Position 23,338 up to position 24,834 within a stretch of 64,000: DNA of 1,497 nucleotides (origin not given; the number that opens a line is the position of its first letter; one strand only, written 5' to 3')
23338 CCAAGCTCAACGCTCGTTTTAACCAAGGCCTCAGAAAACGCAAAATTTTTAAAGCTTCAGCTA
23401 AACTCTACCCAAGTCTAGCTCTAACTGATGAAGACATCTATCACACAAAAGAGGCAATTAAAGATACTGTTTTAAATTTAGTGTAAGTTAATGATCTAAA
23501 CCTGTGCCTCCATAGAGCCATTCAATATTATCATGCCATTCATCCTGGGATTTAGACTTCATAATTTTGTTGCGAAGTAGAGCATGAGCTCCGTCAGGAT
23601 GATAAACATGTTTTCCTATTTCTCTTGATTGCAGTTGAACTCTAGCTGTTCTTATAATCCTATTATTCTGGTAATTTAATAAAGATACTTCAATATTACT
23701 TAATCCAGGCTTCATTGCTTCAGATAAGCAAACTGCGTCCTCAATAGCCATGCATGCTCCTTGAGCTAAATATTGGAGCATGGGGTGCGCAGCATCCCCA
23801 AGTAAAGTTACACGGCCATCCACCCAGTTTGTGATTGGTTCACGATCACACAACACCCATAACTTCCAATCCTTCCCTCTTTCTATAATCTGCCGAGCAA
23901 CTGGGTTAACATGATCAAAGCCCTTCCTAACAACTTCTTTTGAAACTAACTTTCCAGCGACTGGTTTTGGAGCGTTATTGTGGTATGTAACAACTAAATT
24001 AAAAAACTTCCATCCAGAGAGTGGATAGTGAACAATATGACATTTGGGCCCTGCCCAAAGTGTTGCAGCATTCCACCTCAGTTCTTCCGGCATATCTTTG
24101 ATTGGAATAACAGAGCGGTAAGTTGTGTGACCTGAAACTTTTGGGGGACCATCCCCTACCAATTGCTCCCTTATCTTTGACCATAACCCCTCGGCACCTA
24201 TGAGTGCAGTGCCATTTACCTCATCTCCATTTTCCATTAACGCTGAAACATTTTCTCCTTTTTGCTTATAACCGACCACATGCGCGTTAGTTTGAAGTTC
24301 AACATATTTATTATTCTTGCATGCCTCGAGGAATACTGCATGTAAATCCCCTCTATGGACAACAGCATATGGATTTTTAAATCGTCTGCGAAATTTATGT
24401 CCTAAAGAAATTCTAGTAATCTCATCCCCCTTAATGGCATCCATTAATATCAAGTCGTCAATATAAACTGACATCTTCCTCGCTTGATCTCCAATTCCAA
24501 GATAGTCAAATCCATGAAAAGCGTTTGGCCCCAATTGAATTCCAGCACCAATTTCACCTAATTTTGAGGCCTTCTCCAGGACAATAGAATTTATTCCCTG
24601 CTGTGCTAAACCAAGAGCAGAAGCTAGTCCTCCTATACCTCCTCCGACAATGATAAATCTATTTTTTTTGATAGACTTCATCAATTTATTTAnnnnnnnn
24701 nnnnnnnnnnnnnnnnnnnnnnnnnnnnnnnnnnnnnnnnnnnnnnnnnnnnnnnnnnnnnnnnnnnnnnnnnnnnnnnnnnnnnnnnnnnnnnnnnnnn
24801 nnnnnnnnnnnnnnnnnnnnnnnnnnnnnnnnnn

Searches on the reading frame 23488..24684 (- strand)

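Call 6: search_protein_families(library=pfam, proteins=[window:23488-24684:-])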
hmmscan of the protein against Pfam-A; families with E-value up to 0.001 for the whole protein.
window:23488-24684:- (398 aa): 5 families
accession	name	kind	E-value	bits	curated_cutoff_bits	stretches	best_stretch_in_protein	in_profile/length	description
PF01494.25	FAD_binding_3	-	5.4e-19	69.1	22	1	11-324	5-318/349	FAD binding domain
PF01266.30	DAO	-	4.3e-08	33.5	27.9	1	10-43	2-35/353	FAD dependent oxidoreductase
PF13450.12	NAD_binding_8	-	4.1e-05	24.2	21.9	1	12-43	1-32/68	NAD(P)-binding Rossmann-like domain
PF00890.30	FAD_binding_2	-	0.00017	21.4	20.4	1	11-42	3-34/414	FAD binding domain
PF12831.13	FAD_oxidored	-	0.00053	19.8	27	1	11-149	3-124/416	FAD dependent oxidoreductase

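Call 7: search_protein_families(library=ncbifam, proteins=[window:23488-24684:-])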
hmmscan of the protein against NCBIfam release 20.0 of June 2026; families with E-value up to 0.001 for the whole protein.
window:23488-24684:- (398 aa): 72 families (the best 25 are shown)
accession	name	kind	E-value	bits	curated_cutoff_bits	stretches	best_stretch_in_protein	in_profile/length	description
NF006021.0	PRK08163.1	equivalog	6.1e-172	572.1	459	1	6-394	4-390/398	3-hydroxybenzoate 6-monooxygenase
NF005062.0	PRK06475.1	equivalog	4.8e-74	249.6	524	1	7-392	3-392/401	FAD-binding protein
NF005720.0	PRK07538.1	subfamily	1.6e-52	178.8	400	1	8-358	3-366/418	hypothetical protein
NF033623.1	urate_HpxO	equivalog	3e-51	174.5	500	1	10-362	2-348/381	FAD-dependent urate hydroxylase HpxO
NF005243.0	PRK06753.1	equivalog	2.1e-50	171.7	365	1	9-384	2-362/374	hypothetical protein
NF005313.0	PRK06847.1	subfamily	2.2e-49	168.4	372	1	8-363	5-354/375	hypothetical protein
NF005566.0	PRK07236.1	subfamily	4.1e-35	121.4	333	2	3-224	2-212/386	hypothetical protein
TIGR03219.1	salicylate_mono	equivalog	9.9e-34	116.7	446.35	1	11-362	4-374/414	salicylate 1-monooxygenase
NF005761.0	PRK07588.1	equivalog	3.3e-23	82.3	454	1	9-385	2-374/392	FAD-binding domain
NF004829.0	PRK06183.1-3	subfamily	3.9e-19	68.8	390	2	285-382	283-382/520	bifunctional 3-(3-hydroxy-phenyl)propionate/3-hydroxycinnamic acid hydroxylase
NF004780.0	PRK06126.1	subfamily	1.7e-15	56.3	445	1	2-325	3-339/552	hypothetical protein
TIGR01988.1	Ubi-OHases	subfamily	4.2e-14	52.2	224.65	1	11-175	3-171/387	ubiquinone biosynthesis hydroxylase, UbiH/UbiF/VisC/COQ6 family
NF004833.1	PRK06185.1-1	subfamily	4.3e-14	52.1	488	1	8-174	3-171/403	FAD-dependent oxidoreductase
NF006002.0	PRK08132.1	subfamily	5.2e-14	51.5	416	1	4-175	22-193/552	FAD-dependent oxidoreductase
NF033476.1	tet_destruct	subfamily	1.9e-13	50.2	550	1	7-334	3-325/386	tetracycline destructase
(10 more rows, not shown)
